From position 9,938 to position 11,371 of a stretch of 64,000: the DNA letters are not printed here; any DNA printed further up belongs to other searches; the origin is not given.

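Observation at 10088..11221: Dienelactone-hydrolase esterase fused to a C-terminal cupredoxin-like domain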

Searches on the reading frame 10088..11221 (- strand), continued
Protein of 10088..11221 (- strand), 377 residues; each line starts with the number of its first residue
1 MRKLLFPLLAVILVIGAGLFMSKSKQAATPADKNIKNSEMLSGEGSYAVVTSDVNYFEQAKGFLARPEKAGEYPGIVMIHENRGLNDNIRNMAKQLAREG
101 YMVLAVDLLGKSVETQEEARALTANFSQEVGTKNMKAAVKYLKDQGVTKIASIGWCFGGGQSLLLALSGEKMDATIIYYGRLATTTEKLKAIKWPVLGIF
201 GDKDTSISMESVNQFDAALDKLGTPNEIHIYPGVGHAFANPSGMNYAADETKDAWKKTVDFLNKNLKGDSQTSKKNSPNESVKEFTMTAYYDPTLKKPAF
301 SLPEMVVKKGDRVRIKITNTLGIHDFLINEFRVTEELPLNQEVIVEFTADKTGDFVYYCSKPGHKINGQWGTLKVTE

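Call 17: find_encoding_contigs(protein=P0004, flank=8000, max_places=2)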
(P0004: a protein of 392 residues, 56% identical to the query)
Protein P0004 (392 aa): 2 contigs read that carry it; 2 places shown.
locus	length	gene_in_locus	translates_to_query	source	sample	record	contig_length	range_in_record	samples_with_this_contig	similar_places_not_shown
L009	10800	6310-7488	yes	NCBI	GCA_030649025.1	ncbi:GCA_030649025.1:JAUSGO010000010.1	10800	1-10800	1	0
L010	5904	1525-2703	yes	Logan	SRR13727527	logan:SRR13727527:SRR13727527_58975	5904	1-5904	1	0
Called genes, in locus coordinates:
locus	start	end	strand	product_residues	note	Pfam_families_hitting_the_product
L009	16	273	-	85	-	PF01165:Ribosomal_S21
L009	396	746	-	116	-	PF11969:DcpS_C, PF01230:HIT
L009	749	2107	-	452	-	PF13393:tRNA-synt_His, PF00587:tRNA-synt_2b, PF03129:HGTP_anticodon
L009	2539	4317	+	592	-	PF00009:GTP_EFTU, PF01926:MMR_HSR1 (weak), PF22042:EF-G_D2, PF03144:GTP_EFTU_D2, PF00679:EFG_C, PF21018:BipA_C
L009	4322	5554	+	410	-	PF00270:DEAD, PF04851:ResIII (weak), PF00271:Helicase_C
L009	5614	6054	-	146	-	-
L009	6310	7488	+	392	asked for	PF12740:PETase, PF01738:DLH, PF00561:Abhydrolase_1 (faint), PF13473:Cupredoxin_1 (weak)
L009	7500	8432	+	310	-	PF00413:Peptidase_M10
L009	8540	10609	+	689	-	PF02705:K_trans, PF22776:K_trans_C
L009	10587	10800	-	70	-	?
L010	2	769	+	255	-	?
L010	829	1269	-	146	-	-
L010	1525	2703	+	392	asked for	PF12740:PETase, PF01738:DLH, PF00561:Abhydrolase_1 (faint), PF13473:Cupredoxin_1 (weak)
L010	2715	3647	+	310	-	PF00413:Peptidase_M10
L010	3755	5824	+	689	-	PF02705:K_trans, PF22776:K_trans_C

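Call 39: find_homologous_proteins(query=A4, max_evalue=1e-10)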
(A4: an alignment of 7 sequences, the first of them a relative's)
Query A4 (7 sequences) (377 aa, profile of the alignment): 7945 proteins with E <= 1e-10 among 8000 candidates; the best 120 are listed.
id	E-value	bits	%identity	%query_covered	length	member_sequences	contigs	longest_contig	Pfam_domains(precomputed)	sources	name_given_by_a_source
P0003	3.0e-204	696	57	98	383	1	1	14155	PF00326.28,PF12740.15,PF01738.25,PF13473.13,PF00561.27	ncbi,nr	ncbi:dienelactone hydrolase family protein [Candidatus Jorgensenbacteria bacterium]|nr:dienelactone 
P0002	6.9e-200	682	57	99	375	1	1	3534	PF00326.28,PF12740.15,PF01738.25,PF13473.13,PF00561.27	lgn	-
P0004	5.0e-199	679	56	98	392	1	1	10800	PF12740.15,PF01738.25,PF13473.13,PF00561.27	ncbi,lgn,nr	ncbi:MAG: dienelactone hydrolase family protein [bacterium]|nr:dienelactone hydrolase family protein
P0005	1.3e-198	678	54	98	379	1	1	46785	PF00326.28,PF12740.15,PF01738.25,PF13473.13,PF00561.27,PF12146.16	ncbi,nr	ncbi:MAG: dienelactone hydrolase family protein [bacterium]|nr:dienelactone hydrolase family protein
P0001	1.0e-195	668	100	100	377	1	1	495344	PF00326.28,PF12740.15,PF01738.25,PF13473.13,PF00561.27,PF12146.16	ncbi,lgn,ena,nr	ncbi:MAG: carboxymethylenebutenolidase [Parcubacteria group bacterium Gr01-1014_13]|nr:MAG: carboxym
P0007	1.2e-191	655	49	100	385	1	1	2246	PF12740.15,PF01738.25,PF13473.13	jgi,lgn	-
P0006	2.2e-172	592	63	80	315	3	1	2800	PF00326.28,PF12740.15,PF01738.25,PF13473.13,PF00561.27,PF12146.16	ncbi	ncbi:MAG: dienelactone hydrolase family protein, partial [Patescibacteria group bacterium]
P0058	3.9e-132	459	59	71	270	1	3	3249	PF00326.28,PF12740.15,PF01738.25,PF00561.27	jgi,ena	-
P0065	2.9e-131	456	58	71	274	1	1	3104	PF00326.28,PF12740.15,PF01738.25,PF00561.27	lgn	-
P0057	3.2e-127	443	62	67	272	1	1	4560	PF00326.28,PF12740.15,PF01738.25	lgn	-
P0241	1.6e-126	441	63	62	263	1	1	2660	PF12740.15,PF01738.25,PF00561.27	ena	-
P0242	2.7e-124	433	59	66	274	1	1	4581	PF12740.15,PF01738.25,PF00561.27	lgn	-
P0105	4.0e-124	433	62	69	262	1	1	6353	PF00326.28,PF12740.15,PF01738.25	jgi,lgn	jgi:carboxymethylenebutenolidase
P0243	5.2e-123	429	57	71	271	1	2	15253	PF12740.15,PF01738.25,PF00561.27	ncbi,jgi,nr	ncbi:dienelactone hydrolase family protein [Candidatus Parcubacteria bacterium]|nr:MAG: dienelactone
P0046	8.0e-123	428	62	69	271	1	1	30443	PF00326.28,PF12740.15,PF01738.25,PF00561.27,PF12146.16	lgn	-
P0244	4.3e-122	426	56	67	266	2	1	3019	PF12740.15,PF01738.25,PF00561.27,PF12146.16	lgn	-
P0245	6.3e-122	426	56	68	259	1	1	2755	PF12740.15,PF01738.25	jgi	jgi:carboxymethylenebutenolidase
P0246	6.8e-122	425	60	62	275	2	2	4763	PF12740.15,PF01738.25,PF00561.27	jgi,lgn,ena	-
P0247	8.1e-122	425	55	71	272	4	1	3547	PF00326.28,PF12740.15,PF01738.25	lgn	-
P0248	1.3e-121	424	58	64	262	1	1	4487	PF00326.28,PF12740.15,PF01738.25,PF00561.27,PF12146.16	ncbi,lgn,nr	ncbi:MAG: dienelactone hydrolase family protein [bacterium]|nr:dienelactone hydrolase family protein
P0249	2.7e-121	423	58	63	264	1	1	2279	PF00326.28,PF12740.15,PF01738.25,PF00561.27,PF12146.16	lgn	-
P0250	2.9e-121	423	53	69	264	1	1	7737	PF00326.28,PF12740.15,PF01738.25,PF12146.16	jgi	jgi:carboxymethylenebutenolidase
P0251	5.7e-121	422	60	62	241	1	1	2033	PF00326.28,PF12740.15,PF01738.25,PF12695.14,PF12146.16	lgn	-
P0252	8.2e-121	422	61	61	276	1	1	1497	PF00326.28,PF12740.15,PF01738.25,PF07224.18,PF00561.27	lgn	-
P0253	1.0e-120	422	50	85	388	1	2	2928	PF00326.28,PF12740.15,PF01738.25,PF13473.13,PF12695.14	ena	-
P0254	1.1e-120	421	53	69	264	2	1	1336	PF00326.28,PF12740.15,PF01738.25,PF00561.27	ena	-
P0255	1.1e-120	421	60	61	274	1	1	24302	PF00326.28,PF01738.25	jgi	-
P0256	1.1e-120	421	62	62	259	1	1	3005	PF12740.15,PF01738.25,PF00561.27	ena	-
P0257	1.7e-120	421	61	61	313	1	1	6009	PF00326.28,PF12740.15,PF01738.25,PF07224.18,PF12146.16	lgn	-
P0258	2.3e-120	420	61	62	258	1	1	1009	PF12740.15,PF01738.25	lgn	-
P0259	4.2e-120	420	54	72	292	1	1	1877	PF12740.15,PF01738.25,PF00561.27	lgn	-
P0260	5.2e-120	419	58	62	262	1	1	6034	PF12740.15,PF01738.25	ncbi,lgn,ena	ncbi:MAG TPA: dienelactone hydrolase family protein [Candidatus Paceibacterota bacterium]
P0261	9.0e-120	418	59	62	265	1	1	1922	PF00326.28,PF12740.15,PF01738.25,PF00561.27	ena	-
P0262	1.3e-119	418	58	71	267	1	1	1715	PF00326.28,PF12740.15,PF01738.25,PF00561.27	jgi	jgi:carboxymethylenebutenolidase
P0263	1.6e-119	418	64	62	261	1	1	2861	PF12740.15,PF01738.25,PF00561.27,PF12146.16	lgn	-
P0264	4.2e-119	416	55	69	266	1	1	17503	PF00326.28,PF12740.15,PF01738.25,PF00561.27,PF12146.16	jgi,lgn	jgi:carboxymethylenebutenolidase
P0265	5.0e-119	416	57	69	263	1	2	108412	PF00326.28,PF12740.15,PF01738.25,PF07224.18,PF00561.27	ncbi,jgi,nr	ncbi:dienelactone hydrolase family protein [Candidatus Parcubacteria bacterium]|nr:MAG: dienelactone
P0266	6.1e-119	416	59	64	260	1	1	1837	PF00326.28,PF01738.25,PF00561.27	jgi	jgi:carboxymethylenebutenolidase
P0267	6.7e-119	416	63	62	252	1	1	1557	PF00326.28,PF12740.15,PF01738.25,PF00561.27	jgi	jgi:carboxymethylenebutenolidase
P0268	7.8e-119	415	59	68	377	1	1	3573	PF00326.28,PF01738.25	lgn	-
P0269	7.8e-119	415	55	63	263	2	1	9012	PF12740.15,PF01738.25,PF12146.16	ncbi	-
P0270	8.9e-119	415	55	68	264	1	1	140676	PF00326.28,PF12740.15,PF01738.25,PF00561.27,PF12146.16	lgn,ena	-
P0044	9.9e-119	415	62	68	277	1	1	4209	PF00326.28,PF12740.15,PF01738.25,PF07224.18,PF00561.27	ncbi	-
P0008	1.3e-118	415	66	70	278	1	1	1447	PF00326.28,PF12740.15,PF01738.25,PF07224.18,PF08840.18,PF00561.27,PF12146.16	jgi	jgi:carboxymethylenebutenolidase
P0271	3.7e-118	413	57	71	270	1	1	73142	PF00326.28,PF12740.15,PF01738.25,PF07224.18,PF08840.18,PF00561.27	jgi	jgi:carboxymethylenebutenolidase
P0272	4.3e-118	413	56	66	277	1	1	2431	PF12740.15,PF01738.25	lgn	-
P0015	5.7e-118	412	68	62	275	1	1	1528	PF00326.28,PF12740.15,PF01738.25,PF00561.27,PF12146.16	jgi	jgi:carboxymethylenebutenolidase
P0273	6.4e-118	412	55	71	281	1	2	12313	PF12740.15,PF01738.25,PF07224.18,PF00561.27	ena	-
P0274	7.3e-118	412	64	62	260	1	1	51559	PF12740.15,PF01738.25,PF00561.27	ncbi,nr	ncbi:MAG: dienelactone hydrolase family protein [bacterium]|nr:dienelactone hydrolase family protein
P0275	9.3e-118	412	52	71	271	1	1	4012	PF12740.15,PF01738.25,PF00561.27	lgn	-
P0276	9.9e-118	412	58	66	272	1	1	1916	PF00326.28,PF12740.15,PF01738.25,PF07224.18,PF00561.27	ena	-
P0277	1.1e-117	412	58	63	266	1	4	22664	PF12740.15,PF01738.25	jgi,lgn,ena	-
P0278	1.2e-117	411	58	62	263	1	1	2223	PF00326.28,PF12740.15,PF01738.25,PF00561.27,PF12146.16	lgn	-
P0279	1.7e-117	411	63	62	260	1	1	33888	PF12740.15,PF01738.25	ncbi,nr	ncbi:MAG: dienelactone hydrolase family protein [bacterium]|nr:dienelactone hydrolase family protein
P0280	1.9e-117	411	55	67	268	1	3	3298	PF12740.15,PF01738.25,PF02230.23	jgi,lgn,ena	-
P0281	2.8e-117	410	60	62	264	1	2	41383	PF00326.28,PF12740.15,PF01738.25,PF00561.27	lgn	-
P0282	3.7e-117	410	51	71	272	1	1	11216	PF12740.15,PF01738.25,PF00561.27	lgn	-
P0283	3.7e-117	410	56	71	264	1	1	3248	PF00326.28,PF12740.15,PF01738.25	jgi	jgi:carboxymethylenebutenolidase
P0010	5.8e-117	409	70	62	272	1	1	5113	PF00326.28,PF12740.15,PF01738.25,PF07224.18,PF00561.27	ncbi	-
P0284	7.0e-117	409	55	70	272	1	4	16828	PF12740.15,PF01738.25,PF00561.27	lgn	-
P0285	8.1e-117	409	55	71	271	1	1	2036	PF12740.15,PF01738.25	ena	-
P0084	9.4e-117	408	61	70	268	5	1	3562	PF00326.28,PF12740.15,PF01738.25,PF07224.18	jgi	-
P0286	1.4e-116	408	55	71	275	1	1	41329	PF00326.28,PF12740.15,PF01738.25,PF00561.27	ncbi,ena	-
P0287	1.4e-116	408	63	62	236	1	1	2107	PF00326.28,PF12740.15,PF01738.25,PF00561.27,PF12146.16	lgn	-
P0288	1.6e-116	408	58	63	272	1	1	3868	PF00326.28,PF12740.15,PF01738.25,PF07224.18,PF00561.27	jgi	jgi:carboxymethylenebutenolidase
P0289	1.6e-116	408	48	83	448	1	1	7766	PF00326.28,PF07731.21,PF00127.27,PF01738.25,PF13473.13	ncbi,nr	ncbi:dienelactone hydrolase family protein [Candidatus Peregrinibacteria bacterium]|nr:dienelactone 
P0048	2.1e-116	407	60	68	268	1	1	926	PF00326.28,PF01738.25,PF08840.18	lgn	-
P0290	2.1e-116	407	53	70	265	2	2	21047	PF12740.15,PF01738.25,PF12146.16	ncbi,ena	-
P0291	2.9e-116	407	61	62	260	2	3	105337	PF12740.15,PF01738.25,PF00561.27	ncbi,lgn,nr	ncbi:MAG: dienelactone hydrolase family protein [Candidatus Zambryskibacteria bacterium]|nr:dienelac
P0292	3.0e-116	407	56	67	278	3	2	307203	PF12740.15,PF01738.25,PF12146.16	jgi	-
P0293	3.6e-116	407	55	73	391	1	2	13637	PF10648.16,PF12740.15,PF01738.25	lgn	-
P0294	4.8e-116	406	58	66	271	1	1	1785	PF12740.15,PF01738.25,PF07224.18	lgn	-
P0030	5.0e-116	406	64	66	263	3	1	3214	PF00326.28,PF12740.15,PF01738.25,PF07224.18,PF08840.18,PF00561.27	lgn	-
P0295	5.4e-116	406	61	62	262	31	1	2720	PF12740.15,PF01738.25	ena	-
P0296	5.5e-116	406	59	62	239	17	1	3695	PF12740.15,PF01738.25,PF08840.18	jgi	-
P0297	5.9e-116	406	52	84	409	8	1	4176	PF00326.28,PF12740.15,PF01738.25,PF07224.18,PF00561.27,PF12146.16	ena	-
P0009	6.6e-116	406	61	68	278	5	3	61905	PF00326.28,PF12740.15,PF01738.25,PF00561.27,PF12146.16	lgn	-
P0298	7.0e-116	406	62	62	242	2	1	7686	PF00326.28,PF12740.15,PF01738.25,PF00561.27,PF12146.16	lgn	-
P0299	1.2e-115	405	54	66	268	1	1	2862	PF12740.15,PF01738.25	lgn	-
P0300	1.4e-115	405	55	71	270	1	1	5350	PF00326.28,PF12740.15,PF01738.25,PF08840.18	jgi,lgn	jgi:carboxymethylenebutenolidase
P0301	1.4e-115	405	54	71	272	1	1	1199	PF12740.15,PF01738.25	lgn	-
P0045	1.8e-115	404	58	71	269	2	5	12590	PF00326.28,PF01738.25,PF12146.16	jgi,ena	-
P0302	2.5e-115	404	51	72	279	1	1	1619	PF12740.15,PF01738.25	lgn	-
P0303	3.7e-115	403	56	70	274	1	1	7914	PF00326.28,PF12740.15,PF01738.25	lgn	-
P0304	3.7e-115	403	53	69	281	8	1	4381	PF00326.28,PF12740.15,PF01738.25,PF07224.18,PF12146.16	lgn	-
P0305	3.9e-115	403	61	63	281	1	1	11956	PF00326.28,PF12740.15,PF01738.25,PF07224.18,PF12146.16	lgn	-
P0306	4.3e-115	403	62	62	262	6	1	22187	PF12740.15,PF01738.25,PF00561.27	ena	-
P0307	5.3e-115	403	57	71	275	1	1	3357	PF00326.28,PF12740.15,PF01738.25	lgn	-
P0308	5.6e-115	403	54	68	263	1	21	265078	PF00326.28,PF12740.15,PF01738.25,PF00561.27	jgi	jgi:carboxymethylenebutenolidase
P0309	5.9e-115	403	58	69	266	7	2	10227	PF12740.15,PF01738.25,PF07224.18,PF12146.16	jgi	jgi:carboxymethylenebutenolidase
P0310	6.9e-115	402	55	68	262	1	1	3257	PF00326.28,PF12740.15,PF01738.25,PF00561.27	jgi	jgi:carboxymethylenebutenolidase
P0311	6.9e-115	402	43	99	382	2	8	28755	PF00326.28,PF12740.15,PF01738.25,PF00561.27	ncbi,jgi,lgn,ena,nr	ncbi:MAG TPA: dienelactone hydrolase family protein [Candidatus Nanoarchaeia archaeon]|nr:dienelacto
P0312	7.0e-115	402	55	70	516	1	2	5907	PF00326.28,PF12740.15,PF01738.25,PF00561.27,PF04264.19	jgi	jgi:carboxymethylenebutenolidase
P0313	7.5e-115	402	54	69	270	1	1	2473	PF12740.15,PF01738.25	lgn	-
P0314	7.7e-115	402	61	62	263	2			PF12740.15,PF01738.25,PF00561.27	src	-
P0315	7.9e-115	402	54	71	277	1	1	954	PF00326.28,PF12740.15,PF01738.25,PF07224.18,PF00561.27,PF12146.16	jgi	jgi:carboxymethylenebutenolidase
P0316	9.1e-115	402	50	74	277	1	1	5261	PF12740.15,PF01738.25,PF12146.16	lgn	-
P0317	1.0e-114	402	58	62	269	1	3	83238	PF00326.28,PF12740.15,PF01738.25,PF00561.27,PF12146.16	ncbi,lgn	ncbi:MAG: dienelactone hydrolase family protein [Halobacteria archaeon]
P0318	1.1e-114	402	59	62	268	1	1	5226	PF00326.28,PF12740.15,PF01738.25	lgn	-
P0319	1.2e-114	402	54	68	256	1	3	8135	PF00326.28,PF12740.15,PF01738.25,PF00561.27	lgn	-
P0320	1.4e-114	401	49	92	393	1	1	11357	PF00326.28,PF01738.25,PF07224.18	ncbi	-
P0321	1.6e-114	401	60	62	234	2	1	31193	PF12740.15,PF01738.25,PF00561.27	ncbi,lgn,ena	-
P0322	2.0e-114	401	55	64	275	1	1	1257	PF00326.28,PF12740.15,PF01738.25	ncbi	-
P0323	2.7e-114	400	59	64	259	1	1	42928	PF00326.28,PF12740.15,PF01738.25,PF00561.27,PF12146.16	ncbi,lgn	-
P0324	3.1e-114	400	61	62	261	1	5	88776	PF12740.15,PF01738.25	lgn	-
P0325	3.2e-114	400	62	58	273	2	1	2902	PF00326.28,PF12740.15,PF01738.25,PF07224.18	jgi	jgi:carboxymethylenebutenolidase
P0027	3.7e-114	400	60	71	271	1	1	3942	PF00326.28,PF01738.25,PF08840.18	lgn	-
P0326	5.9e-114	399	61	69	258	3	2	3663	PF00326.28,PF12740.15,PF01738.25,PF07224.18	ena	-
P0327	6.9e-114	399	53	71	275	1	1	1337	PF00326.28,PF12740.15,PF01738.25,PF00561.27,PF12146.16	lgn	-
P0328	7.7e-114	399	47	84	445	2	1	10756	PF00326.28,PF00127.27,PF01738.25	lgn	-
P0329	8.1e-114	399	57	67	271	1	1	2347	PF12740.15,PF01738.25,PF00561.27,PF12146.16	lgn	-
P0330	9.3e-114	399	60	69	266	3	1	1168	PF00326.28,PF12740.15,PF01738.25,PF07224.18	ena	-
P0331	9.5e-114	399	54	69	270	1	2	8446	PF00326.28,PF12740.15,PF01738.25,PF00561.27,PF12146.16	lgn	-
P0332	1.0e-113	398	54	70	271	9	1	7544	PF00326.28,PF12740.15,PF01738.25,PF07224.18,PF08840.18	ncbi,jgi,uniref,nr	ncbi:hypothetical protein A3A69_02080 [candidate division WWE3 bacterium RIFCSPLOWO2_01_FULL_37_15]|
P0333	1.1e-113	398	62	62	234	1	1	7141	PF12740.15,PF01738.25,PF00561.27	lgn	-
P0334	1.1e-113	398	59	63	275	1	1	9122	PF12740.15,PF01738.25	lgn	-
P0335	1.1e-113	398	54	70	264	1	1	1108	PF00326.28,PF12740.15,PF01738.25,PF00561.27,PF12146.16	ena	-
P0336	1.2e-113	398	56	61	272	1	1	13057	PF00326.28,PF12740.15,PF01738.25,PF08840.18,PF00561.27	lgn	-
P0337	1.3e-113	398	59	64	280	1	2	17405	PF12740.15,PF01738.25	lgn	-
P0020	1.6e-113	398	63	71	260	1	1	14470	PF00326.28,PF12740.15,PF01738.25,PF00561.27,PF12146.16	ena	-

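Call 60: find_encoding_contigs(protein=P0011, flank=6000, max_places=2)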
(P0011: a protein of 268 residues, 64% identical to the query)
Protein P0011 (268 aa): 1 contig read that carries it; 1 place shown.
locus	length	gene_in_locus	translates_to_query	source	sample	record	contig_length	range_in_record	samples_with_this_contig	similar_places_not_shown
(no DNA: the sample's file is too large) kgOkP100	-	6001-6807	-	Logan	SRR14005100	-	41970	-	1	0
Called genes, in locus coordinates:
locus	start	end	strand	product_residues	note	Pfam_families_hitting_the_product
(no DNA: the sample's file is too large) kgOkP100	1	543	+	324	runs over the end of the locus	PF01875:Memo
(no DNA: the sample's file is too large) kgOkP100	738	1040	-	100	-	-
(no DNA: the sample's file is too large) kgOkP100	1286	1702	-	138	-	PF18856:baeRF_family12 (weak), PF10116:Host_attach (weak)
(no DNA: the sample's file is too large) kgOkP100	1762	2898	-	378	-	-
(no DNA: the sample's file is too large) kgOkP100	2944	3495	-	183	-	PF01928:CYTH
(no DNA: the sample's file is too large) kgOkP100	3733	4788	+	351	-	PF14072:DndB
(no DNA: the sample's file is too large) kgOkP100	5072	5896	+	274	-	-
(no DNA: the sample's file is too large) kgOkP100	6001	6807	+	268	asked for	PF12740:PETase (weak), PF01738:DLH, PF00561:Abhydrolase_1 (faint), PF12146:Hydrolase_4 (faint), PF00326:Peptidase_S9 (faint)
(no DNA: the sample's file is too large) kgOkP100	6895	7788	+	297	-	-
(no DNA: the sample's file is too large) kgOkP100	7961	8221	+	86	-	PF00312:Ribosomal_S15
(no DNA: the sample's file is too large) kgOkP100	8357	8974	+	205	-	PF01936:NYN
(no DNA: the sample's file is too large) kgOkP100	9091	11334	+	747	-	PF01138:RNase_PH, PF03725:RNase_PH_C, PF01138:RNase_PH, PF00013:KH_1, PF00575:S1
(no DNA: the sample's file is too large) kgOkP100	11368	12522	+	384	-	-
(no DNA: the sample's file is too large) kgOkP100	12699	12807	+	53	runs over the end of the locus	-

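Call 61: find_encoding_contigs(protein=P0009, flank=6000, max_places=2)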
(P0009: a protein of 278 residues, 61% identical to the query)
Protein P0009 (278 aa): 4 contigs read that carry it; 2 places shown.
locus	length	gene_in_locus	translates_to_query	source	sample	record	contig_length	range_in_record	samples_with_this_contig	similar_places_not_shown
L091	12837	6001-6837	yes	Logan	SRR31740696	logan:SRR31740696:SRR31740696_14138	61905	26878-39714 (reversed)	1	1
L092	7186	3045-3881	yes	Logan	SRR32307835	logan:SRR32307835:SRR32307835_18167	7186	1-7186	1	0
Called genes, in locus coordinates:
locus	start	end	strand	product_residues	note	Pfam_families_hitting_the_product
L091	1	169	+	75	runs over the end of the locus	-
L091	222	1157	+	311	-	PF20706:GT4-conflict (weak), PF00534:Glycos_transf_1, PF13692:Glyco_trans_1_4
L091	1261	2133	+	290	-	-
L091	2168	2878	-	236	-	PF01177:Asp_Glu_race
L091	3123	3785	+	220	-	-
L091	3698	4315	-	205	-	PF00561:Abhydrolase_1 (faint), PF06821:Ser_hydrolase, PF12697:Abhydrolase_6 (weak)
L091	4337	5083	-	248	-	PF01061:ABC2_membrane, PF12698:ABC2_membrane_3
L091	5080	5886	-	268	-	PF00005:ABC_tran, PF13304:AAA_21 (faint)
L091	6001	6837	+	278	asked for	PF12740:PETase (weak), PF01738:DLH, PF00561:Abhydrolase_1 (faint), PF12146:Hydrolase_4 (faint), PF00326:Peptidase_S9 (faint)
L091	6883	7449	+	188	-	-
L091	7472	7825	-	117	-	PF00903:Glyoxalase, PF18029:Glyoxalase_6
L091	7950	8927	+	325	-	-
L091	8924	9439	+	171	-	-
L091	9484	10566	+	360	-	PF03476:MOSC_N, PF03473:MOSC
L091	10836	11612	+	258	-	-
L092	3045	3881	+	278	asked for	PF12740:PETase (weak), PF01738:DLH, PF00561:Abhydrolase_1 (faint), PF12146:Hydrolase_4 (faint), PF00326:Peptidase_S9 (faint)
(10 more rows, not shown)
